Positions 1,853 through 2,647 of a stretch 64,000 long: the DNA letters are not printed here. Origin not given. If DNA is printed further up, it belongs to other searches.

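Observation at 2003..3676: Early-gene pair NADAR hydrolase plus Ser/Thr phosphatase: candidate counter-defence module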

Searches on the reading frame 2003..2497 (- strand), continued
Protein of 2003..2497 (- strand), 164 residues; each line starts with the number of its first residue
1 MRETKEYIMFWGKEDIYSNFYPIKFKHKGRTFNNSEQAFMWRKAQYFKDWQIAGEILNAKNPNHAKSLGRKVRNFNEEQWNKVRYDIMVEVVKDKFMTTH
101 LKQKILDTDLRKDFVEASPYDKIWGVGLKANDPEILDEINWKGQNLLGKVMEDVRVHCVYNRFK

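Call 44: get_annotated_region(hit=H71, flank=4000)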
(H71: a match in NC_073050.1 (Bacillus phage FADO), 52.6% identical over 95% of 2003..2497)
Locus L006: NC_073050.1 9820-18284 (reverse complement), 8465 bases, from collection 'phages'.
description: Bacillus phage FADO, complete genome.
organism: Bacillus phage FADO (NCBI taxid 2917160)
taxonomy: Viruses; Duplodnaviria; Heunggongvirae; Uroviricota; Caudoviricetes
host: Bacillus subtilis BEST7003; source: soil; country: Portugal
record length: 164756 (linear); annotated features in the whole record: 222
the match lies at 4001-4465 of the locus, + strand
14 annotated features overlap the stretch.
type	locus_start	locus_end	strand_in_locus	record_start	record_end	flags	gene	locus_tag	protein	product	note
CDS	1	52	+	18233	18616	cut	-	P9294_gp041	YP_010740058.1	hypothetical protein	-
CDS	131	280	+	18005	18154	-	-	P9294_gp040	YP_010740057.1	hypothetical protein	-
CDS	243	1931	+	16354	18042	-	-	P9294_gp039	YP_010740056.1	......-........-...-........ exonuclease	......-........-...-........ exonuclease RecJ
CDS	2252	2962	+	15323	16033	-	-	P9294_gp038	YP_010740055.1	GTP pyrophosphokinase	GTP pyrophosphokinase, (p)ppGpp synthetase I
CDS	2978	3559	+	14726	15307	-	-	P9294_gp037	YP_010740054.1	exodeoxyribonuclease VIII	-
CDS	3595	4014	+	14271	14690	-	-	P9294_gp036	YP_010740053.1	hypothetical protein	-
CDS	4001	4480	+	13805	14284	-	-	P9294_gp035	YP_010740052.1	hypothetical protein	Phage protein COG3236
CDS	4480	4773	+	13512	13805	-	-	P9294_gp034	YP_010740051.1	hypothetical protein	-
CDS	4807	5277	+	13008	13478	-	-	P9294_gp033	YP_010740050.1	ADP-ribose 1''-phosphate phophatase related protein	-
CDS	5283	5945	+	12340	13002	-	-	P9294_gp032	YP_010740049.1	hypothetical protein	-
CDS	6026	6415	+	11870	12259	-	-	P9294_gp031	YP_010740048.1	hypothetical protein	-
CDS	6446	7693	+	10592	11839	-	-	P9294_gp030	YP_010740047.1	glutathionylspermidine synthase group 2-like protein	Similarity with glutathionylspermidine synthase, group 2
CDS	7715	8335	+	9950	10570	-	-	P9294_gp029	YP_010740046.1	hypothetical protein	-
CDS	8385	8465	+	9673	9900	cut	-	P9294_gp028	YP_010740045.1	hypothetical protein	-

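Call 47: find_related_loci(query=A1, collection=viral_contigs, flank=8000)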
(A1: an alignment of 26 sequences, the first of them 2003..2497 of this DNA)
Query A1 (164 aa) in viral_contigs; peptide patterns used: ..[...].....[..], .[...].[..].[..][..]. (x = any residue, [..] = any of these).
424 stretches matched a pattern; 414 encode a relative of the query (tblastn E <= 1e-3); the best 80 are kept; 80 distinct loci.
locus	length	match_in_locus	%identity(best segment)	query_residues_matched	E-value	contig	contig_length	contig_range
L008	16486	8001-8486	93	1-162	4e-104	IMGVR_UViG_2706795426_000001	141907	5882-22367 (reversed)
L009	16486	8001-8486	93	1-162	5e-103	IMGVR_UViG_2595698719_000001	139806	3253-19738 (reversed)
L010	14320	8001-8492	92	1-164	5e-103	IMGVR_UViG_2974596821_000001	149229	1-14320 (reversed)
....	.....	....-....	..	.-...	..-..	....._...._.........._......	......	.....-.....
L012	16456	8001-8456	52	2-155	4e-45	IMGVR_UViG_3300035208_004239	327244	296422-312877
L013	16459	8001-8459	49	3-155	1e-44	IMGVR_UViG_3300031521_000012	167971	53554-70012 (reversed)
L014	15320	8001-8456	52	2-155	2e-44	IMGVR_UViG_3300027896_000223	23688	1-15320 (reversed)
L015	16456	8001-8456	49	2-155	5e-44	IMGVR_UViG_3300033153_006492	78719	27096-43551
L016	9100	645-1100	49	2-155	5e-44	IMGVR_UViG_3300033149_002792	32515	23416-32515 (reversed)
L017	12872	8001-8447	54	7-155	1e-43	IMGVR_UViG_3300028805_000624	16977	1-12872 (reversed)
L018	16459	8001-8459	53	1-154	4e-43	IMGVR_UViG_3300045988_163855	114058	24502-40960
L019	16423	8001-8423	51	1-141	8e-43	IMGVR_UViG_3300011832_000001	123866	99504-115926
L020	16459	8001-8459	49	1-155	4e-43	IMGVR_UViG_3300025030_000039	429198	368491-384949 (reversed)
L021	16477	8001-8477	50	1-155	4e-43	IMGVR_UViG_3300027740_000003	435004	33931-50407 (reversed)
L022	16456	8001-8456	49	2-155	4e-43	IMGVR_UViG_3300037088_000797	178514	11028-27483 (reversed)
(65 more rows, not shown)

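Call 64: find_related_loci(query=A1, collection=genome_contigs, flank=5000)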
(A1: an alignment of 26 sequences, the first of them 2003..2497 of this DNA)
Query A1 (164 aa) in genome_contigs; peptide patterns used: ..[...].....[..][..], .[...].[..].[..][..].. (x = any residue, [..] = any of these).
600 stretches matched a pattern (row limit reached: there are more); 599 encode a relative of the query (tblastn E <= 1e-3); the best 80 are kept; 80 distinct loci.
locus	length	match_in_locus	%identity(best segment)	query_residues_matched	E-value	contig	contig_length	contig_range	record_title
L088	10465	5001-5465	51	1-155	3e-44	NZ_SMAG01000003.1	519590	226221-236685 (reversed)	Hazenella coriacea strain DSM 45707 Ga0244714_103, whole genome shotgun sequence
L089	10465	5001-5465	49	1-155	3e-43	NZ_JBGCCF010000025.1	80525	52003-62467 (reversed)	Lysinibacillus sp. RC46 Ga0573086_25, whole genome shotgun sequence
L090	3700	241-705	51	1-155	1e-42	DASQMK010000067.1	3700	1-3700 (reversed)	MAG TPA_asm: Metabacillus sp. isolate SMAG_U10746 k141_97744, whole genome shotgun sequence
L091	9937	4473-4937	44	1-155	1e-40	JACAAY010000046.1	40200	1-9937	MAG: Desulfuromonadales bacterium isolate Cfx2-04 MAG4_46, whole genome shotgun sequence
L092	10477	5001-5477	46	1-155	5e-38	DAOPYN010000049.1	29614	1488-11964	MAG TPA_asm: Fibrobacteria bacterium isolate AMR_MDS_1313 NODE_1551_length_29614_cov_7.619608, whole genome shotgun sequ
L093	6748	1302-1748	42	7-155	2e-36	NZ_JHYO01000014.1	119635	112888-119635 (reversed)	Terasakiella pusilla DSM 6293 Q397DRAFT_scaffold00014.14_C, whole genome shotgun sequence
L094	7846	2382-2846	44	1-155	2e-36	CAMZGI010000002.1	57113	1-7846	MAG TPA_asm: uncultured Fibrobacter sp. isolate SRR10912533_bin.48_metaWRAP_v1.3_MAG genome assembly, contig: ERZ1421001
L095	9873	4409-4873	40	1-155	4e-36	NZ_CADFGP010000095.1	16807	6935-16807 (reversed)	Paraburkholderia tuberum STM678 strain LMG 21444, whole genome shotgun sequence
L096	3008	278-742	41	1-155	1e-35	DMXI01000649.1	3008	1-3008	MAG TPA_asm: Microscillaceae bacterium isolate UBA11690 contig_8679, whole genome shotgun sequence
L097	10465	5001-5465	41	1-155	3e-35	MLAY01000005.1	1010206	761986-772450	Marine bacterium AO1-C Bin2_contig__5_len_1010206_cov_96.9797_ID_9, whole genome shotgun sequence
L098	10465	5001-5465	40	1-155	4e-35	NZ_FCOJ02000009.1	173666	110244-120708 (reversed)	Caballeronia glebae isolate LMG 29325, whole genome shotgun sequence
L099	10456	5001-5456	41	6-148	1e-34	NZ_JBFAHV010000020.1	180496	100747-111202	Nocardia sp. NPDC050710 NPDC050710_294_C5.ctg-0020, whole genome shotgun sequence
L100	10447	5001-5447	41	7-155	6e-34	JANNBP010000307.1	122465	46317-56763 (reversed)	MAG: Deltaproteobacteria bacterium isolate OTE_78_metabat_316 OTE_78_k141_402038, whole genome shotgun sequence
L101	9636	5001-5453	42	7-148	4e-34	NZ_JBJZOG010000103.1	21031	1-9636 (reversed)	Micromonospora sp. MS34 DE48_Assembly_BV-BRC_contig_103, whole genome shotgun sequence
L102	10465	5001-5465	41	1-155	1e-33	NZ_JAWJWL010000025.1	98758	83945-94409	Burkholderia alba strain YIM B08401 Scaffold25, whole genome shotgun sequence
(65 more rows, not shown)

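Call 81: search_solved_structures(query=A1, max_evalue=0.01, show_alignments=0)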
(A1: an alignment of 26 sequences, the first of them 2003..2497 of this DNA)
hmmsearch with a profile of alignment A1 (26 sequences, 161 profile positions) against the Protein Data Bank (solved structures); distinct sequences matched with E-value up to 0.01: 2.
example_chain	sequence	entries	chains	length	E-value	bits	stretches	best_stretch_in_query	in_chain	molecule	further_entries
8bau_A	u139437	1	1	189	1.2e-37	132.8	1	3-156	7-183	NADAR domain-containing protein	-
2b3w_A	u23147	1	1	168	1e-15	61.4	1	4-158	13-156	Hypothetical protein ybiA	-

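Call 90: search_protein_families(library=pfam, proteins=[L004:4684-5220:+, L004:7223-7840:+, L004:5234-6175:+], max_evalue=0.001)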
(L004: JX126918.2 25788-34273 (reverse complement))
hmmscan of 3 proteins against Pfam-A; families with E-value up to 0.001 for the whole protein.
L004:4684-5220:+ (178 aa): 0 families

L004:7223-7840:+ (205 aa): 2 families
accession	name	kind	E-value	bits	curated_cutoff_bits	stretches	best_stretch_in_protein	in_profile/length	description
PF12850.12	Metallophos_2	-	1.9e-07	31.7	27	1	19-165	3-126/154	Calcineurin-like phosphoesterase superfamily domain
PF00149.33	Metallophos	-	4.3e-06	27.7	21.5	1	19-154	3-116/191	Calcineurin-like phosphoesterase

L004:5234-6175:+ (313 aa): 1 family
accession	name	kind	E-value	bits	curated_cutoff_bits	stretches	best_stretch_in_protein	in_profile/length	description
PF09414.15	RNA_ligase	-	2.5e-19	70.5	27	1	23-201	2-170/171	RNA ligase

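Call 99: get_annotated_region(hit=H107, flank=1500)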
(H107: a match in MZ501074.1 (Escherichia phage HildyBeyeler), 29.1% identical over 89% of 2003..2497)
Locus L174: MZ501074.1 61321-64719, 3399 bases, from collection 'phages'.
description: Escherichia phage HildyBeyeler, complete genome.
organism: Escherichia phage HildyBeyeler (NCBI taxid 2852005)
taxonomy: Viruses; Duplodnaviria; Heunggongvirae; Uroviricota; Caudoviricetes; Demerecviridae; Markadamsvirinae; Tequintavirus
host: Escherichia coli K-12; source: sewage plant inflow; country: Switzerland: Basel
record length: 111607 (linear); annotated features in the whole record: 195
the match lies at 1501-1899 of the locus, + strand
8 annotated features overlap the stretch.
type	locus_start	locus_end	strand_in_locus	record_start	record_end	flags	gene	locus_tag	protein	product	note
CDS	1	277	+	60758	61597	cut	-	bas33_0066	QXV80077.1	thymidylate synthase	-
CDS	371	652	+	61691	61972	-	-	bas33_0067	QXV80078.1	hypothetical protein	-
CDS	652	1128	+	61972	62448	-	-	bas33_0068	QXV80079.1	RNAseH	-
CDS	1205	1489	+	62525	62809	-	-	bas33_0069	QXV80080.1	hypothetical protein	-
CDS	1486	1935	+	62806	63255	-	-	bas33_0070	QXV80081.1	hypothetical protein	-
CDS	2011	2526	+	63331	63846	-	-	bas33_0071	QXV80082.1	hypothetical protein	-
CDS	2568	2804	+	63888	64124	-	-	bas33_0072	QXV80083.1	hypothetical protein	-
CDS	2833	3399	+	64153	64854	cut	-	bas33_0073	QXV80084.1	putative metallopeptidase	-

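Call 100: get_annotated_region(hit=H88, flank=4000)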
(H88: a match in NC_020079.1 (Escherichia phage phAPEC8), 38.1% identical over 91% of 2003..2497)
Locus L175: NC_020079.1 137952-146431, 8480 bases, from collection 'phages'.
description: Escherichia phage phAPEC8, complete genome.
organism: Escherichia phage phAPEC8 (NCBI taxid 1229753)
taxonomy: Viruses; Duplodnaviria; Heunggongvirae; Uroviricota; Caudoviricetes; Stephanstirmvirinae; Phapecoctavirus; Escherichia virus phAPEC8
host: Escherichia coli; source: water sample in the vicinity of a poultry house; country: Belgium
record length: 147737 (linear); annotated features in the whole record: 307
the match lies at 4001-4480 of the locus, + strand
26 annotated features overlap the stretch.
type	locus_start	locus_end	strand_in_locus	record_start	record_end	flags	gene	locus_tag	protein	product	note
CDS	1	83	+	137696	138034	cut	-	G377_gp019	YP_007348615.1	hypothetical protein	-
CDS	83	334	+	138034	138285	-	-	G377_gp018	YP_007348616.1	hypothetical protein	-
CDS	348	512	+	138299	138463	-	-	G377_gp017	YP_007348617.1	hypothetical protein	-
CDS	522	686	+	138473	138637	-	-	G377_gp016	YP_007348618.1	hypothetical protein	-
CDS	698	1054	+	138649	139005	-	-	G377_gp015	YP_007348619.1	hypothetical protein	-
CDS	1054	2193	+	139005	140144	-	-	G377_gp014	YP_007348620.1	ATPase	-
CDS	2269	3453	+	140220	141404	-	-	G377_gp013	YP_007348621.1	endonuclease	-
CDS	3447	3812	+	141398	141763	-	-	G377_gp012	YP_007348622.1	hypothetical protein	-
CDS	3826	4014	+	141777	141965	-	-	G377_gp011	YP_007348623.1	hypothetical protein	-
CDS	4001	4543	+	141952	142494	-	-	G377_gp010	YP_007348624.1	hypothetical protein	similar to the Salmonella phage PVP-SE1 hypothetical protein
regulatory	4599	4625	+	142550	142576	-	-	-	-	terminator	putative terminator determined with ARNold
CDS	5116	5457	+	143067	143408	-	-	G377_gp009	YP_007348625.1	hypothetical protein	-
regulatory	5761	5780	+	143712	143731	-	-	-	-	promoter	putative promoter determined with PHIRE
CDS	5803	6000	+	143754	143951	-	-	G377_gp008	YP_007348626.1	hypothetical protein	-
regulatory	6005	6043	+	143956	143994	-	-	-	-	promoter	putative host dependent promoter determined with MEME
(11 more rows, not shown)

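Call 108: search_dna_similar(query=window:2003-2497:-, collection=plasmids, mode=protein, max_rows=25, max_evalue=0.001)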
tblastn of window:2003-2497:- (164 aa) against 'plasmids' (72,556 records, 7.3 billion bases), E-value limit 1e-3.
Records with a match: 107; places in all: 107; records where one place covers at least 80% of the query: 97.
Best place of each record, by identity: <60% 107.
By first word of the organism name: Burkholderia 27; Pseudomonas 17; Clostridium 9; Vibrio 7; Paraburkholderia 6; Caballeronia 4; Bacillus 3; Ralstonia 3; Cupriavidus 3; Acinetobacter 3; and 17 more.
By predicted mobility (MOB-suite, as given by PLSDB): non-mobilizable 65; conjugative 26; mobilizable 16.
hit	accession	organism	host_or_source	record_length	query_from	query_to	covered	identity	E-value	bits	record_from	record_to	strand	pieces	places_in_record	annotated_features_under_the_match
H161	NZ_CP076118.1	Bacillus amyloliquefaciens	Apostichopus japonicus,cell culture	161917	1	155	95%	50.6%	2e-38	145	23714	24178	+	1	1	NADAR domain-containing protein | hypothetical protein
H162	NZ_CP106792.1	Bacillus subtilis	chicken,pure culture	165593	1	155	95%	50.6%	2e-38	145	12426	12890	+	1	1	NADAR domain-containing protein | hypothetical protein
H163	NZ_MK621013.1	Pseudomonas syringae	-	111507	1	161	98%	42.6%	3e-30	122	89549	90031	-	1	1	NADAR family protein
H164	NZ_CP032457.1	Pseudomonas savastanoi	tobacco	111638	1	161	98%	42.6%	3e-30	121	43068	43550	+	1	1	NADAR family protein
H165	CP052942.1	Staphylococcus epidermidis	Homo sapiens,nose; prosthetic joint ...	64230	1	155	95%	42.9%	7e-31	123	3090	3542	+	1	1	NADAR family protein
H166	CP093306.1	Ralstonia insidiosa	-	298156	1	155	95%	42.6%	3e-30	122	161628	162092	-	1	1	NADAR family protein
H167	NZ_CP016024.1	Ralstonia insidiosa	cell culture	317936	1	155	95%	42.6%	3e-30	122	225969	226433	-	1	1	NADAR family protein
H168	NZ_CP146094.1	Ralstonia sp. RRA.1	pure culture,Cupriavidus necator ...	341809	1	155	95%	42.6%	3e-30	122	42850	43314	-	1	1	NADAR family protein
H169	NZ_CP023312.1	Vibrio anguillarum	Dicentrarchus labrax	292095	1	154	94%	42.2%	4e-31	124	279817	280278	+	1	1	NADAR family protein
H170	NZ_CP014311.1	Burkholderia sp. PAMC 26561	single cell,lichen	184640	1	155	95%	41.9%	1e-31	125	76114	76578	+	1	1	NADAR family protein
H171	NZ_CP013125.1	Pseudomonas mendocina S5.2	rhizosphere soil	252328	1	155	95%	41.7%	5e-29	118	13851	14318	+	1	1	NADAR family protein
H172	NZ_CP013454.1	Burkholderia vietnamiensis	plant roots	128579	1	155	95%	41.3%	1e-29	120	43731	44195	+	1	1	NADAR family protein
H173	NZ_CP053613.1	Burkholderia sp. MBR-1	-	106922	1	155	95%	41.3%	4e-29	119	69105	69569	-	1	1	NADAR family protein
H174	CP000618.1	Burkholderia vietnamiensis G4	-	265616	1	155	95%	41.3%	4e-29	119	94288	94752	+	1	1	conserved hypothetical protein CHP02464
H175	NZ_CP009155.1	Burkholderia pseudomallei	environmental sample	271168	1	155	95%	41.3%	3e-27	113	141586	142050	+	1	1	NADAR family protein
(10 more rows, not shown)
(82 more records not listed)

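Call 109: get_annotated_region(hit=H165, flank=6000)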
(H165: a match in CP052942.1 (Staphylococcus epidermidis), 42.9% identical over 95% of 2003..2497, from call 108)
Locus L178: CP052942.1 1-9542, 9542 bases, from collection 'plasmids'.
description: Staphylococcus epidermidis strain HD75-1 plasmid pHD75-1_1, complete sequence
organism: Staphylococcus epidermidis (NCBI taxid 1282)
taxonomy: Bacteria; Bacillota; Bacilli; Bacillales; Staphylococcaceae; Staphylococcus; Staphylococcus epidermidis
host: -; source: Homo sapiens,nose; prosthetic joint infection; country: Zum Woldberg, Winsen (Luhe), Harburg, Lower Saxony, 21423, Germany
typing (MOB-suite, as given by PLSDB): non-mobilizable
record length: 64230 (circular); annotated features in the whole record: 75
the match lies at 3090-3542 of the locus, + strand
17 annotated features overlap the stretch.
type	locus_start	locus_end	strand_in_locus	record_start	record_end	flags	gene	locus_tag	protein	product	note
CDS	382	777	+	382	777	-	-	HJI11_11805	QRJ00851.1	hypothetical protein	-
CDS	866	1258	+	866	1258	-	-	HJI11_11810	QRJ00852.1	hypothetical protein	-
CDS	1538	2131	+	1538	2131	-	-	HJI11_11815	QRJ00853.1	hypothetical protein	-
CDS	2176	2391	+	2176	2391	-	-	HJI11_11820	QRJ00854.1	hypothetical protein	-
CDS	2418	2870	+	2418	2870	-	-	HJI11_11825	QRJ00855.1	hypothetical protein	-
CDS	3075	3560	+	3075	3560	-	-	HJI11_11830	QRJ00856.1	NADAR family protein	-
CDS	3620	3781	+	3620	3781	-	-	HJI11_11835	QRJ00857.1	hypothetical protein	-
CDS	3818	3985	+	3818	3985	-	-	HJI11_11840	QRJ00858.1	hypothetical protein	-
CDS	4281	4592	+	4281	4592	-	-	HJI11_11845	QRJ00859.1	hypothetical protein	-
CDS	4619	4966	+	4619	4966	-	-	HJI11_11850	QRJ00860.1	hypothetical protein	-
CDS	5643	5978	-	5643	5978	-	-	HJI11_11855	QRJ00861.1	hypothetical protein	-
CDS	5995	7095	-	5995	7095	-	-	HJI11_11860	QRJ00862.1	hypothetical protein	-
CDS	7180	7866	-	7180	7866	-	-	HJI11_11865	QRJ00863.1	hypothetical protein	-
CDS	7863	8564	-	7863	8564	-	-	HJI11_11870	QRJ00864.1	hypothetical protein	-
CDS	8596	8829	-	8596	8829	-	-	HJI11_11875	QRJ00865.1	hypothetical protein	-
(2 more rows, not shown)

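Call 110: search_protein_families(library=pfam, proteins=[L178:382-777:+, L178:866-1258:+, L178:1538-2131:+, L178:2418-2870:+, L178:3075-3560:+, L178:4281-4592:+, L178:4619-4966:+, L178:5995-7095:-, L178:7180-7866:-, L178:7863-8564:-], max_evalue=0.01)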
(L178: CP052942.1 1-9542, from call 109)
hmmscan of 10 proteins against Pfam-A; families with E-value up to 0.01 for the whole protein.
L178:382-777:+ (131 aa): 0 families

L178:866-1258:+ (130 aa): 1 family
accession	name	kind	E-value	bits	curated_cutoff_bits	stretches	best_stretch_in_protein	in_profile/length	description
PF19651.4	DUF6154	-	0.00041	21.2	27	1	76-123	6-53/79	Family of unknown function (DUF6154)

L178:1538-2131:+ (197 aa): 0 families

L178:2418-2870:+ (150 aa): 1 family
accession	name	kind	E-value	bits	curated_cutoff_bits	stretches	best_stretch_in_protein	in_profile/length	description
PF18689.6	PriX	-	0.0067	17.1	25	0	85-118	11-44/95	Primase X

L178:3075-3560:+ (161 aa): 2 families
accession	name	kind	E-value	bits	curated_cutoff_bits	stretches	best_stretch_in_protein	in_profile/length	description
PF08719.17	NADAR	-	2.9e-45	154.9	35.1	1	18-159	11-162/163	NADAR domain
PF08010.17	Phage_30_3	-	0.0028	17.9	36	1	15-76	2-59/138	Bacteriophage protein GP30.3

L178:4281-4592:+ (103 aa): 0 families

L178:4619-4966:+ (115 aa): 1 family
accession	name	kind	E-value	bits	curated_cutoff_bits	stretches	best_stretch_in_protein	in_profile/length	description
PF14132.11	DUF4299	-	0.0076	16.4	31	1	45-113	108-174/301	Domain of unknown function (DUF4299)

L178:5995-7095:- (366 aa): 0 families

L178:7180-7866:- (228 aa): 0 families

L178:7863-8564:- (233 aa): 2 families
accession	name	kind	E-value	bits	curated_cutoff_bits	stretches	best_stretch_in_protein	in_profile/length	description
PF11027.13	DUF2615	-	0.0028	18.2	23.4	1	73-131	41-97/104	Protein of unknown function (DUF2615)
PF13425.11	O-antigen_lig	-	0.0089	15.3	31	0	78-188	241-347/462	O-antigen ligase like membrane protein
